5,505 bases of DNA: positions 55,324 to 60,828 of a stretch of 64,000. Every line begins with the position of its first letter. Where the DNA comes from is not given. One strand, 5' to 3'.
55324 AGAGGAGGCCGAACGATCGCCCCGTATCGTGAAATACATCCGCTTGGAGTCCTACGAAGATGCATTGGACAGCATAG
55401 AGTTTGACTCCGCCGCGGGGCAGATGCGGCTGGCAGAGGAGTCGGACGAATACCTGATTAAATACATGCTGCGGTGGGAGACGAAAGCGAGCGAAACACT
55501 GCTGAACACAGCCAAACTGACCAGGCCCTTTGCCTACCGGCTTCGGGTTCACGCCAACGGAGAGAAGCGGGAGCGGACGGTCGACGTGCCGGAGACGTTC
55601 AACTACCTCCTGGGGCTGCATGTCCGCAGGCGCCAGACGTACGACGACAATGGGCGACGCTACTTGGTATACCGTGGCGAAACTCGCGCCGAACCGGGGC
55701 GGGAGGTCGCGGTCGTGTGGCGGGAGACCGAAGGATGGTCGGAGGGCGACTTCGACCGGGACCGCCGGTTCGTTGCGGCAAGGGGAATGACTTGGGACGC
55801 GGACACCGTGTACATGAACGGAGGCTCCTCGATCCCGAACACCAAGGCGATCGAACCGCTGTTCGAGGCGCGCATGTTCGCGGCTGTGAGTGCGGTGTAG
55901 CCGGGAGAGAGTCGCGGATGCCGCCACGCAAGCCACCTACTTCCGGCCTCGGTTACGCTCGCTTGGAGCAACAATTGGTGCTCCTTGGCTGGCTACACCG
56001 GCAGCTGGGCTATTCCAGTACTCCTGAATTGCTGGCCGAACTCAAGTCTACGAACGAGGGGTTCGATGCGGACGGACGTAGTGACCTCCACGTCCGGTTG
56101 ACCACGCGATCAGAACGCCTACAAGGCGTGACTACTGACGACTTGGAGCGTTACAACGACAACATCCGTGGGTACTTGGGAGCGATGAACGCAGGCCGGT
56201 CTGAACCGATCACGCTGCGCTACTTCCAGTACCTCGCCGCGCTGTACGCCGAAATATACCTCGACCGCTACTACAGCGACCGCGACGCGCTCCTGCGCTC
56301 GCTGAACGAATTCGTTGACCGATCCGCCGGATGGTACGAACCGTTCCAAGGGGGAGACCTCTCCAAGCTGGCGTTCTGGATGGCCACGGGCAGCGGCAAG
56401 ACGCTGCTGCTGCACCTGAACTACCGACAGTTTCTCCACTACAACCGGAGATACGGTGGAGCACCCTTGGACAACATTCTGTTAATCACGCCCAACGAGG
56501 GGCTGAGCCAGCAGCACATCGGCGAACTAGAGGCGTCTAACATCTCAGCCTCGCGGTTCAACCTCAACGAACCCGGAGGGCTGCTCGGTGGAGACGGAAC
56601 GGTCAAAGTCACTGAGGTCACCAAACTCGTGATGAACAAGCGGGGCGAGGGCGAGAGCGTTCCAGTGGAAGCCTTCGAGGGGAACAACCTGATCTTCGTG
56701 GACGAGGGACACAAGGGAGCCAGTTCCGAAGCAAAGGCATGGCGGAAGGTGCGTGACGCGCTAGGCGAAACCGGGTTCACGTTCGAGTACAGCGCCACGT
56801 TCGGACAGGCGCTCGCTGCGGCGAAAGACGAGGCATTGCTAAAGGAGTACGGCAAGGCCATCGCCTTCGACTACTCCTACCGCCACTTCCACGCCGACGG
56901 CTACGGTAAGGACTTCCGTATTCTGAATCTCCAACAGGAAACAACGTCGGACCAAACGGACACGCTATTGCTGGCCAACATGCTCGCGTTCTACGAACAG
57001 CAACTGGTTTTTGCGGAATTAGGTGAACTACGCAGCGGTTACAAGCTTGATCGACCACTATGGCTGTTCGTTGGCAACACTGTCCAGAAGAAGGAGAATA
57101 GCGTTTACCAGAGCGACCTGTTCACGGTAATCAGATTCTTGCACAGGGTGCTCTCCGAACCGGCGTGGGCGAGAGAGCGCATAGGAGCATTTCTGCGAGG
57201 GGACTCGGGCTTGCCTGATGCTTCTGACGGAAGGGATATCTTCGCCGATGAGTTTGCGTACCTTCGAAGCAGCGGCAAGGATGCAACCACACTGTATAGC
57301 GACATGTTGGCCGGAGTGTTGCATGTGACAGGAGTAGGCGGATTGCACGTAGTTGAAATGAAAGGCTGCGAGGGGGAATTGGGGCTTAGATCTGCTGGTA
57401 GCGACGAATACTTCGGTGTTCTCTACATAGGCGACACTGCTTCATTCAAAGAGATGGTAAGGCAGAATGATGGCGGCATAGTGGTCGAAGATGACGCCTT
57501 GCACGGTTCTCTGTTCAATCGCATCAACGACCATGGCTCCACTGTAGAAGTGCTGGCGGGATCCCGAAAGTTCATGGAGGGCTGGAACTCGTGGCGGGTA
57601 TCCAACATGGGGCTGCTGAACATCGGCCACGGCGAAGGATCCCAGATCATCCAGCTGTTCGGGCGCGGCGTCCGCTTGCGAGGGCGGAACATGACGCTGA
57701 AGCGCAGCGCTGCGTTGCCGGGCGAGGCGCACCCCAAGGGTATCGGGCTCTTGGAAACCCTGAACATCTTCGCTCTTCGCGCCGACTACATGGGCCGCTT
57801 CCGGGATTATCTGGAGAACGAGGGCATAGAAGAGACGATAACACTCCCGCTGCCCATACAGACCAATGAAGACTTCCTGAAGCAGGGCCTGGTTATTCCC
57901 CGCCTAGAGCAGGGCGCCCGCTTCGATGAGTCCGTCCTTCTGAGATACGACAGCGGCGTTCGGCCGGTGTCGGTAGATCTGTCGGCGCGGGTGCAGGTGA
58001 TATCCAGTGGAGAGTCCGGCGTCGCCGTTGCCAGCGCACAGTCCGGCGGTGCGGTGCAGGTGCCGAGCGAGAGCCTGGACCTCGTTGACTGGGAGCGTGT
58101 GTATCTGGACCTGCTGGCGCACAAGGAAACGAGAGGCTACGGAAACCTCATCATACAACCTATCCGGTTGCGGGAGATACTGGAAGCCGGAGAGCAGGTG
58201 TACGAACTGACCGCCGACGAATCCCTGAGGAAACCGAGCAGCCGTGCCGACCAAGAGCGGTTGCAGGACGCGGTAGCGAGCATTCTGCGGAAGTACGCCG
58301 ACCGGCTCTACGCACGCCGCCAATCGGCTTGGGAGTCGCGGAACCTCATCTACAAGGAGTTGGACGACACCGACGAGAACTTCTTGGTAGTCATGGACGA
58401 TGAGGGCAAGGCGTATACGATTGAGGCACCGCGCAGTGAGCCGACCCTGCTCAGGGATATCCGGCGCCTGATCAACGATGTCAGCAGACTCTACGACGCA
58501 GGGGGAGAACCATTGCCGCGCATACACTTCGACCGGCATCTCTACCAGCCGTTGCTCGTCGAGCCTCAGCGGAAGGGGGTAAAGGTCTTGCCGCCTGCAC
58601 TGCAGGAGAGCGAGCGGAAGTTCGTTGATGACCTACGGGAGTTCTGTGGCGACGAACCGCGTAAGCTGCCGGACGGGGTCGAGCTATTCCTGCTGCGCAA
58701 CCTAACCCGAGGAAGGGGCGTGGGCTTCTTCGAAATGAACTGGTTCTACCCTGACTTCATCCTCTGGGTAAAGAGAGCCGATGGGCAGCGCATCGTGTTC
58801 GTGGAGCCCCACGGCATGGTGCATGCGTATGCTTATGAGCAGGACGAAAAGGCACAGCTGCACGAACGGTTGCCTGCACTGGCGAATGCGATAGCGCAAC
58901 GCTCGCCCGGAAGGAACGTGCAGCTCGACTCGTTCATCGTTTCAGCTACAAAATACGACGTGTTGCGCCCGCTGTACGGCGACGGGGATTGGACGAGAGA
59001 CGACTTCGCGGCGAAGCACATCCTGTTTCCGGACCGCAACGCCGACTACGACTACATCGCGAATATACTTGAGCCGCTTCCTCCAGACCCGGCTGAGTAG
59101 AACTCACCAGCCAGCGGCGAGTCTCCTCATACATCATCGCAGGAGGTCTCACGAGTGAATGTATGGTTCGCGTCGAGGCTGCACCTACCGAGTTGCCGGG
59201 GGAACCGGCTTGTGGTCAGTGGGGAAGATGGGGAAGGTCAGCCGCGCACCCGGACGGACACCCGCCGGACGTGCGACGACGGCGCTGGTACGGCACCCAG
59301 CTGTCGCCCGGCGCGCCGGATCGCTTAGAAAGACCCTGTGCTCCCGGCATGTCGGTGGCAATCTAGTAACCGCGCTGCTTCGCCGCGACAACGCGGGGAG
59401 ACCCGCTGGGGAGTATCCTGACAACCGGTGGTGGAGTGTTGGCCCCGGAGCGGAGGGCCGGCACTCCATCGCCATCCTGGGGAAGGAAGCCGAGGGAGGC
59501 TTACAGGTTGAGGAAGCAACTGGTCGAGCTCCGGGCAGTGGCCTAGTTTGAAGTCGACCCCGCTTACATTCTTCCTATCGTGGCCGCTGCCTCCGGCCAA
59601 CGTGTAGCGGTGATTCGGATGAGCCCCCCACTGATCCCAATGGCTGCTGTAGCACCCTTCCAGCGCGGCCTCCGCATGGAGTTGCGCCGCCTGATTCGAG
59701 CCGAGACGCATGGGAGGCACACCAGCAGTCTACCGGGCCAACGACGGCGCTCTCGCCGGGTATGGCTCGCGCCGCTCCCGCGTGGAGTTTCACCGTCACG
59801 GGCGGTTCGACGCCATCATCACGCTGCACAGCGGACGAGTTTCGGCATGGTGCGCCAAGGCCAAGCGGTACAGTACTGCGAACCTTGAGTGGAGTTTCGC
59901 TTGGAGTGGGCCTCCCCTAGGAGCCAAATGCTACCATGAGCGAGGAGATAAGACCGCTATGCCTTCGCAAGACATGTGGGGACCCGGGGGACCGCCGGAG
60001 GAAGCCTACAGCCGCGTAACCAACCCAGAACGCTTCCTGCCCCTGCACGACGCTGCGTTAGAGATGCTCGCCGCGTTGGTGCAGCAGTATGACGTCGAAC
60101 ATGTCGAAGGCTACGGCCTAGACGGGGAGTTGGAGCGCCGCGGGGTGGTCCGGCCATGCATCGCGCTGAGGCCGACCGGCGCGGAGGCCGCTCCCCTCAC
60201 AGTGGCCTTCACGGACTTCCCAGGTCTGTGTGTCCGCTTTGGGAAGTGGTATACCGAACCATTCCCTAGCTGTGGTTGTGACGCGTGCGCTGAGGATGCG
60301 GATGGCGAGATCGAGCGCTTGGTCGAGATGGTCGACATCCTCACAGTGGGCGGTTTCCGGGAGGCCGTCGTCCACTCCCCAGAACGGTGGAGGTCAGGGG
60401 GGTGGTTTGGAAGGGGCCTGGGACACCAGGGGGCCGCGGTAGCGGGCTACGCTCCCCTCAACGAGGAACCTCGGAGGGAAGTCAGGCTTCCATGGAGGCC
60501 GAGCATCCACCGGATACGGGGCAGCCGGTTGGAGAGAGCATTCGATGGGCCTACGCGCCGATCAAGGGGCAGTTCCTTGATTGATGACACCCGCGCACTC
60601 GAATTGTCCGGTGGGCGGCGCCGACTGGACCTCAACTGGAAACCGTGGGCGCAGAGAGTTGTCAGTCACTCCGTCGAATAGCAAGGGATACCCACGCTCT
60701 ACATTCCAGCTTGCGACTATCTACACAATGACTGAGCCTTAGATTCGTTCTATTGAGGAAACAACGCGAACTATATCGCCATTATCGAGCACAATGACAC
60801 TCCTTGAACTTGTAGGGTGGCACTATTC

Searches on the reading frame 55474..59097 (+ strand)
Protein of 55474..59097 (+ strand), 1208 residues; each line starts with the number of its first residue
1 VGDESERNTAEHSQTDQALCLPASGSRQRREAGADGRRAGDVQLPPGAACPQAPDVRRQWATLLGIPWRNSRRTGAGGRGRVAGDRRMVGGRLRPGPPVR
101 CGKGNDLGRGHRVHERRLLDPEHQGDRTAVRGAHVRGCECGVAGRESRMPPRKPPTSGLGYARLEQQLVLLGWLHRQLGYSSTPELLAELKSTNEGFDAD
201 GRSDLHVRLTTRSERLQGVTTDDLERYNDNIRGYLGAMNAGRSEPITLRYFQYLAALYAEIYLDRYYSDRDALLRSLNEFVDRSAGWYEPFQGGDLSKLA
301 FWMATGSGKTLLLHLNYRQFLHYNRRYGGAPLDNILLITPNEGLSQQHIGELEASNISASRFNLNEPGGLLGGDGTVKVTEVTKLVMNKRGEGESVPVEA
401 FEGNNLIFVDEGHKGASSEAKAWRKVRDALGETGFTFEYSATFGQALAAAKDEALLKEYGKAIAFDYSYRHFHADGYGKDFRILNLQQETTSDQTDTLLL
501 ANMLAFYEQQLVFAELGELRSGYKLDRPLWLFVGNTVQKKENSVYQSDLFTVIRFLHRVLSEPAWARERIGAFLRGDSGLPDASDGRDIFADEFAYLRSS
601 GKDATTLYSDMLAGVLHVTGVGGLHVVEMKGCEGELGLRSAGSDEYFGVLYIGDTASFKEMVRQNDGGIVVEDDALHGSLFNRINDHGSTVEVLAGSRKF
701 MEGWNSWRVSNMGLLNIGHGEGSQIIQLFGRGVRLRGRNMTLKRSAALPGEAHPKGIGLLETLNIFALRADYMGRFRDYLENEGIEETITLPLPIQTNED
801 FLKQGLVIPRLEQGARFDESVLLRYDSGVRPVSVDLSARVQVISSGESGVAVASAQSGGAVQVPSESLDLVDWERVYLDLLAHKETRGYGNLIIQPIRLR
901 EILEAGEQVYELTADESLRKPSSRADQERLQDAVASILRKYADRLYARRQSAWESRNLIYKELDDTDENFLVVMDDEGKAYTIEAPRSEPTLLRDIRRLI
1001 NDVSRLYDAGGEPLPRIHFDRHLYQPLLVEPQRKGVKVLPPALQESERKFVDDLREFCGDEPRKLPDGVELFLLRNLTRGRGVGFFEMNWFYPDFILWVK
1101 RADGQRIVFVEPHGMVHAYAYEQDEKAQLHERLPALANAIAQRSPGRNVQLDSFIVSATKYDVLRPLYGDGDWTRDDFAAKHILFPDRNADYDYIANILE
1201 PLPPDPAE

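Call 78: search_protein_families(library=pfam, proteins=[window:55474-59097:+], max_evalue=0.001)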
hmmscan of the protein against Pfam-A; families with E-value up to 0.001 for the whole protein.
window:55474-59097:+ (1208 aa): 1 family
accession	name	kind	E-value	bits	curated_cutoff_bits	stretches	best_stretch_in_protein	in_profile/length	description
PF04851.21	ResIII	-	3.4e-09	37.2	22.5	1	297-443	24-162/164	Type III restriction enzyme, res subunit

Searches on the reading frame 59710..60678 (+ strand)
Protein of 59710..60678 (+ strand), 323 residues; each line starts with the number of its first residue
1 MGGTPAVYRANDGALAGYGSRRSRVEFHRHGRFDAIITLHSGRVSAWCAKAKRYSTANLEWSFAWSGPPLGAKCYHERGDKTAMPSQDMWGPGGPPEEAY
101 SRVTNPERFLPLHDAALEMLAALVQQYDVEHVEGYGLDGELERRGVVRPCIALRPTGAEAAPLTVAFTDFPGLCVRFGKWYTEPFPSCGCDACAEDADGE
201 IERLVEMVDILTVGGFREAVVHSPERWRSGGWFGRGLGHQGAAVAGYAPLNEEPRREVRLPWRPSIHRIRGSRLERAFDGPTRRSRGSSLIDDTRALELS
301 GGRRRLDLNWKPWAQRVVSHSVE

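Call 78: search_protein_families(library=pfam, proteins=[window:59710-60678:+], max_evalue=0.001)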
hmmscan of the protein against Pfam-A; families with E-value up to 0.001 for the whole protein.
window:59710-60678:+ (323 aa): 1 family
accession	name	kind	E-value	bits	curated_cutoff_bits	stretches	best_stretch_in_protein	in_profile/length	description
PF19736.4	DUF6226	-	3.1e-35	122.2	26.8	1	85-241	14-156/205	Family of unknown function (DUF6226)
